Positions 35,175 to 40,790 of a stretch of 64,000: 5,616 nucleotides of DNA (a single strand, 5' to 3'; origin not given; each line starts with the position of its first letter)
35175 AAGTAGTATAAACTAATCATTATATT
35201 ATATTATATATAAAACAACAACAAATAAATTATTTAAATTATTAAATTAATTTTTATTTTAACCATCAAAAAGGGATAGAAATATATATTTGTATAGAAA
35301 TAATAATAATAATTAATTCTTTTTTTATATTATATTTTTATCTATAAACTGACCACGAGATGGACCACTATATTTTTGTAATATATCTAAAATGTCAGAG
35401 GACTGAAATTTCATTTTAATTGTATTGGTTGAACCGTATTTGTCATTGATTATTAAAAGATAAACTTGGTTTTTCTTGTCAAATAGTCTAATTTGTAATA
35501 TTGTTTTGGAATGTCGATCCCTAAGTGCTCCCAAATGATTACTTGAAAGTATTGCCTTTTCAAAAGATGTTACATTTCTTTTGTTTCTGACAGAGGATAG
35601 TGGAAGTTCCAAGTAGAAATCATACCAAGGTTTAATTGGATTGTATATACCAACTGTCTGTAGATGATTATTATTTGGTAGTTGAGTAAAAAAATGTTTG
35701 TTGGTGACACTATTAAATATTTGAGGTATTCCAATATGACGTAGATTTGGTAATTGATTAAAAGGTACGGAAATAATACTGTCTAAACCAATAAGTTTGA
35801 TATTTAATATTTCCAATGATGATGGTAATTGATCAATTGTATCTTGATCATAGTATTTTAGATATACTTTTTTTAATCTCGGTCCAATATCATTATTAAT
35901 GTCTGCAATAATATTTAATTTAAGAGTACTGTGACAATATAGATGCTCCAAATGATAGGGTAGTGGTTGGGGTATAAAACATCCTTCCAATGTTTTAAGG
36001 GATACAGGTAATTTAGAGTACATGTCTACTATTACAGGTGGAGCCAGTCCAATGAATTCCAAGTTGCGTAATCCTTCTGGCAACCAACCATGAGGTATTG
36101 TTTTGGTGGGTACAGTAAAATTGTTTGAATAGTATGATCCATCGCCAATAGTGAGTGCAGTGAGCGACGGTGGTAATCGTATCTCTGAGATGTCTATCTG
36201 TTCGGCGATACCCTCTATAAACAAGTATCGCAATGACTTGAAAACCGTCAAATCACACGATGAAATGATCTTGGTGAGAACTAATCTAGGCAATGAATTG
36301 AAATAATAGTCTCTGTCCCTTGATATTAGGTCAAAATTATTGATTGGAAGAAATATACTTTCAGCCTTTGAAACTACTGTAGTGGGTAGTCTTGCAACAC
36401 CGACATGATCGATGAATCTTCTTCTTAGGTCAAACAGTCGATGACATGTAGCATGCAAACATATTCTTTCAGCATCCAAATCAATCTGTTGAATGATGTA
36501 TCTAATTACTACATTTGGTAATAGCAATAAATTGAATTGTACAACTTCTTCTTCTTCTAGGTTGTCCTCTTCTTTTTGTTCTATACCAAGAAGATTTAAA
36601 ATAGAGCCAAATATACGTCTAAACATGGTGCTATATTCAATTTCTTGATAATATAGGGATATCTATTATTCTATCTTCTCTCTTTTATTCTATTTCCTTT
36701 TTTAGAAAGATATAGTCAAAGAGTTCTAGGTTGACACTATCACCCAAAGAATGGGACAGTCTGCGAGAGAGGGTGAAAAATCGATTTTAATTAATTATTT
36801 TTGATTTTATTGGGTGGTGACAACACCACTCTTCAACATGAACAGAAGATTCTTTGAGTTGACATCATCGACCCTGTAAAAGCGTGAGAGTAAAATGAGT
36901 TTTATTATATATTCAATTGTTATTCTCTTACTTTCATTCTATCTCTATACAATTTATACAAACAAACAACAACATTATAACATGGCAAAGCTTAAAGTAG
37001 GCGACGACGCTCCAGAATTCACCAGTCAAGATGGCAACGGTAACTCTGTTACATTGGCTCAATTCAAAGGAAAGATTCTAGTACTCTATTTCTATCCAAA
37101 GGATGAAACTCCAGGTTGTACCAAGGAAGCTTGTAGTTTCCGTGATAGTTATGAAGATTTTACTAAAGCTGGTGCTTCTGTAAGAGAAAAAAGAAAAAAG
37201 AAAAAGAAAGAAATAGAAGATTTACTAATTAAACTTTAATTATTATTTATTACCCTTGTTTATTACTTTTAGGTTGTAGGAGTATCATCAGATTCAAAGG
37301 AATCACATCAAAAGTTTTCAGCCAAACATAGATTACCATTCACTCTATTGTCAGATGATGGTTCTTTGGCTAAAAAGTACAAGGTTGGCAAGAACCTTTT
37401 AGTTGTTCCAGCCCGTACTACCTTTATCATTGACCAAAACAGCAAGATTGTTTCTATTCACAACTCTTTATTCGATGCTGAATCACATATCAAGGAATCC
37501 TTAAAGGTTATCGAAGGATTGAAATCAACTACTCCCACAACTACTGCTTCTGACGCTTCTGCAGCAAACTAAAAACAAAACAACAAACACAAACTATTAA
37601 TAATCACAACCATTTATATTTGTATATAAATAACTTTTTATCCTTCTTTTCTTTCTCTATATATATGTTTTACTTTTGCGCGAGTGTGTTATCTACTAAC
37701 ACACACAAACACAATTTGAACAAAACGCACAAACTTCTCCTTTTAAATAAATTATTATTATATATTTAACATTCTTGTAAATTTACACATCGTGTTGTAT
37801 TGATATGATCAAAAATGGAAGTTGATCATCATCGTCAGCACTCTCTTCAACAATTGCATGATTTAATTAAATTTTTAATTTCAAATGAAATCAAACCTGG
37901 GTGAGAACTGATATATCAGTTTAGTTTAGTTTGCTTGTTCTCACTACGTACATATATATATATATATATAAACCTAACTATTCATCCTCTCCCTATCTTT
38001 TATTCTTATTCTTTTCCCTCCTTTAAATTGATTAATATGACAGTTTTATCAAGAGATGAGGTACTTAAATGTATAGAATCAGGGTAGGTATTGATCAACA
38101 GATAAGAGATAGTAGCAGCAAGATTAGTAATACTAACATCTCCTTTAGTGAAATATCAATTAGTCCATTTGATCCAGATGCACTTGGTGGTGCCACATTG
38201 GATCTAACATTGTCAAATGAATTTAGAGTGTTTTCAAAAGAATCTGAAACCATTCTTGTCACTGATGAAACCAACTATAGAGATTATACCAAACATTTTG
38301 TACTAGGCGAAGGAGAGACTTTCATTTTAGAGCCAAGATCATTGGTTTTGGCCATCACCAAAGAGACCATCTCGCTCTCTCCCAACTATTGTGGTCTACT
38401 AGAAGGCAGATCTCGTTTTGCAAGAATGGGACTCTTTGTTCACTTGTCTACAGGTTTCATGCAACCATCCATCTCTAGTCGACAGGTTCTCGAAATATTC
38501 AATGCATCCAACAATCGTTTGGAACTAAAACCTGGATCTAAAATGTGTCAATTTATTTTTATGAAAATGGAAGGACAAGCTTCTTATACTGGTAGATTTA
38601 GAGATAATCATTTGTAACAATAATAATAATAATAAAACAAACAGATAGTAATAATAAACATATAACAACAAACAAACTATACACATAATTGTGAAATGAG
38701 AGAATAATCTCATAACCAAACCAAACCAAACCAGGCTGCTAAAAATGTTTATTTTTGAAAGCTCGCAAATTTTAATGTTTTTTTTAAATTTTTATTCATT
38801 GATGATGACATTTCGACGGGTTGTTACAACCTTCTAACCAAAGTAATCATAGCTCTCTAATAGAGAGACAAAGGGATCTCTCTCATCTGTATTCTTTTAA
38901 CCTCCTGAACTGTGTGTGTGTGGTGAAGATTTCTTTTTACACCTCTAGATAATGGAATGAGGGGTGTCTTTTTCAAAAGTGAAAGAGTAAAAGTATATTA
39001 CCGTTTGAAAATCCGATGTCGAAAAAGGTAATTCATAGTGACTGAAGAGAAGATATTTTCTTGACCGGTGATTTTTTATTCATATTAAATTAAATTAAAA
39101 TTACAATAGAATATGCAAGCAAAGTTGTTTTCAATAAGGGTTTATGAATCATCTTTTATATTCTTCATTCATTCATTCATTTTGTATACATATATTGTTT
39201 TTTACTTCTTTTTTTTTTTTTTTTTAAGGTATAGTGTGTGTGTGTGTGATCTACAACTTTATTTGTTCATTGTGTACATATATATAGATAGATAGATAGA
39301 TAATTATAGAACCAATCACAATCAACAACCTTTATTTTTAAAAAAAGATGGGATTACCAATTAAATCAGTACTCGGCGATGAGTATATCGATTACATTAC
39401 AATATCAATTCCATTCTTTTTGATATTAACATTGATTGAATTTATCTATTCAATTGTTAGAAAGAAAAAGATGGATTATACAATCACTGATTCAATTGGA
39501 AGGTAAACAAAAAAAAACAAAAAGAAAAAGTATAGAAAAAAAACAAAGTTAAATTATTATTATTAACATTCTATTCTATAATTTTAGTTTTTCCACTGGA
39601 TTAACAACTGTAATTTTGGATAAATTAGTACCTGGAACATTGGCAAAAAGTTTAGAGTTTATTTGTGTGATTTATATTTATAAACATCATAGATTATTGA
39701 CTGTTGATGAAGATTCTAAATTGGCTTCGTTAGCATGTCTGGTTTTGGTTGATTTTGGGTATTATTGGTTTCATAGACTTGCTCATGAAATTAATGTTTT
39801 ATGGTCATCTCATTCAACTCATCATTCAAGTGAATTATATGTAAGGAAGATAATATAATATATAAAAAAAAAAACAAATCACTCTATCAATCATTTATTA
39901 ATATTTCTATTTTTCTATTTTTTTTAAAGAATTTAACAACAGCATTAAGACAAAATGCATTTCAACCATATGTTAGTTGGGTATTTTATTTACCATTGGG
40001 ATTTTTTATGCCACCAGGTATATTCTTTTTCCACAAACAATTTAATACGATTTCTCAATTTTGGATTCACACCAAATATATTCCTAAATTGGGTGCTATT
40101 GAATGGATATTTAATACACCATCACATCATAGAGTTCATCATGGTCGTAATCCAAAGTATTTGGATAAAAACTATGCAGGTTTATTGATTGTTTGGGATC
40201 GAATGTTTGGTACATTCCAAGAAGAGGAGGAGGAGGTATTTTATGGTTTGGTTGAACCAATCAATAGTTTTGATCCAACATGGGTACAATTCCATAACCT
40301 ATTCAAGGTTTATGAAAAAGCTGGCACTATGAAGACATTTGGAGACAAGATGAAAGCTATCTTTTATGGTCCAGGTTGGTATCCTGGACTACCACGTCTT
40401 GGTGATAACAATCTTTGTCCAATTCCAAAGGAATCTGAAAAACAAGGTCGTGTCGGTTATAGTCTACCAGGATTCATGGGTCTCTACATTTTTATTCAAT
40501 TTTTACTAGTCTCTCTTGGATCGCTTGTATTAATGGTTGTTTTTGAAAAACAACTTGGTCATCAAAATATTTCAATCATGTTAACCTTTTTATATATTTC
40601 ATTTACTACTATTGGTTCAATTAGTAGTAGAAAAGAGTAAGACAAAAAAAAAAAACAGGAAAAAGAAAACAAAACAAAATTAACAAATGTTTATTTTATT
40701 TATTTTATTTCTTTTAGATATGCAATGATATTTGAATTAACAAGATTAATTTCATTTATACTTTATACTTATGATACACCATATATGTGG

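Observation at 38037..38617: Bacterial-type dCTP deaminase gene carrying a 65-nt spliceosomal intron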

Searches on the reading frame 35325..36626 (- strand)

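Call 37: search_protein_families(library=pfam, proteins=[window:35325-36626:-], max_evalue=0.001)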
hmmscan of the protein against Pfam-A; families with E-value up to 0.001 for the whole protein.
window:35325-36626:- (433 aa): 1 family
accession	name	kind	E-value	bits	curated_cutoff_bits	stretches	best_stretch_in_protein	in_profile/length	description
PF05725.18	FNIP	-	1.2e-05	25.8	21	0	244-276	7-41/44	FNIP Repeat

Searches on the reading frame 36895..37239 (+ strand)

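Call 37: search_protein_families(library=pfam, proteins=[window:36895-37239:+], max_evalue=0.001)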
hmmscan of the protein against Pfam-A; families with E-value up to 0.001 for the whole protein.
window:36895-37239:+ (114 aa): 2 families
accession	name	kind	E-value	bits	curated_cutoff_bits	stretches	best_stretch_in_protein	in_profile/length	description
PF00578.27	AhpC-TSA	-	1e-20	74.4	26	1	35-96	1-62/124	AhpC/TSA family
PF08534.16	Redoxin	-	3e-12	47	26.6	1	34-96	1-65/148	Redoxin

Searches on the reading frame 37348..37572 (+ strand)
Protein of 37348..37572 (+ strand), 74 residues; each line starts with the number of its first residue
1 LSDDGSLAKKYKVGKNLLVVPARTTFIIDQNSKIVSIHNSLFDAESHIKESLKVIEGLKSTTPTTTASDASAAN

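Call 37: search_protein_families(library=pfam, proteins=[window:37348-37572:+], max_evalue=0.001)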
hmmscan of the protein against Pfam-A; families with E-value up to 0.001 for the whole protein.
window:37348-37572:+ (74 aa): 1 family
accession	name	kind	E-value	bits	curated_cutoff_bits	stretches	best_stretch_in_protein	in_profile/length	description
PF00578.27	AhpC-TSA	-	0.0002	21.7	26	1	3-35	89-122/124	AhpC/TSA family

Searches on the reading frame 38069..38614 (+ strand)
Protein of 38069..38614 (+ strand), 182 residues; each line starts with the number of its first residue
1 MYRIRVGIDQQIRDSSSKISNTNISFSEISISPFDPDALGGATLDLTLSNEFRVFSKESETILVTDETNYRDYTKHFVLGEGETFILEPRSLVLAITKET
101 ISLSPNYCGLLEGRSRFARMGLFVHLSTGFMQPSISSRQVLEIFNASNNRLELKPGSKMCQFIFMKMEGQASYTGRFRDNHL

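Call 52: search_protein_families(library=pfam, proteins=[window:38069-38614:+], max_evalue=0.001)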
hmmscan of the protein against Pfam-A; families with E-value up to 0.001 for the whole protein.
window:38069-38614:+ (182 aa): 2 families
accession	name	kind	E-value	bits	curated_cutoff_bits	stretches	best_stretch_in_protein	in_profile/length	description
PF22769.1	DCD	-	8.1e-37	127.1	27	1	27-167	14-153/153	dCTP deaminase-like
PF00692.24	dUTPase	-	1.7e-05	25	22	1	84-168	23-105/129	dUTPase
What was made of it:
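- Checked: It covers only profile positions 14-153 (127.1 bits, call 52).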

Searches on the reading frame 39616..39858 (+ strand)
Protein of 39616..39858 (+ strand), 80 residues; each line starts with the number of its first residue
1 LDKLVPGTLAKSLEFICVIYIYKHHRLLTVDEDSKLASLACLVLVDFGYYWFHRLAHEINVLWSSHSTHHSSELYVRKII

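Call 37: search_protein_families(library=pfam, proteins=[window:39616-39858:+], max_evalue=0.001)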
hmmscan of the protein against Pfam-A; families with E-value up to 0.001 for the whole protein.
window:39616-39858:+ (80 aa): 1 family
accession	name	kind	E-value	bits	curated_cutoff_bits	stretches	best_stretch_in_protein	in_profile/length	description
PF04116.19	FA_hydroxylase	-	6.2e-09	36.8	31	1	39-73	2-37/132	Fatty acid hydroxylase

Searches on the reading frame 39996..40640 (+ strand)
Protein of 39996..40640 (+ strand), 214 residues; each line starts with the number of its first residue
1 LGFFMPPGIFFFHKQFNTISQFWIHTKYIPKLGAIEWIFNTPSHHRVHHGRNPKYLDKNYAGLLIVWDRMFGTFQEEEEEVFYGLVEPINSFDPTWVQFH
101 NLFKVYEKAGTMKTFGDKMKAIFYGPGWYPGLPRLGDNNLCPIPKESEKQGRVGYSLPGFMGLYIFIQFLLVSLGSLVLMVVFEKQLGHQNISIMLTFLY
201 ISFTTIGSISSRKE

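Call 37: search_protein_families(library=pfam, proteins=[window:39996-40640:+], max_evalue=0.001)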
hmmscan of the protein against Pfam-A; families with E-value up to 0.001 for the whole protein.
window:39996-40640:+ (214 aa): 1 family
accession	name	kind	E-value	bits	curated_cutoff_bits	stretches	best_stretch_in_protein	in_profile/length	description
PF04116.19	FA_hydroxylase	-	1.6e-12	48.4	31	1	3-73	65-132/132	Fatty acid hydroxylase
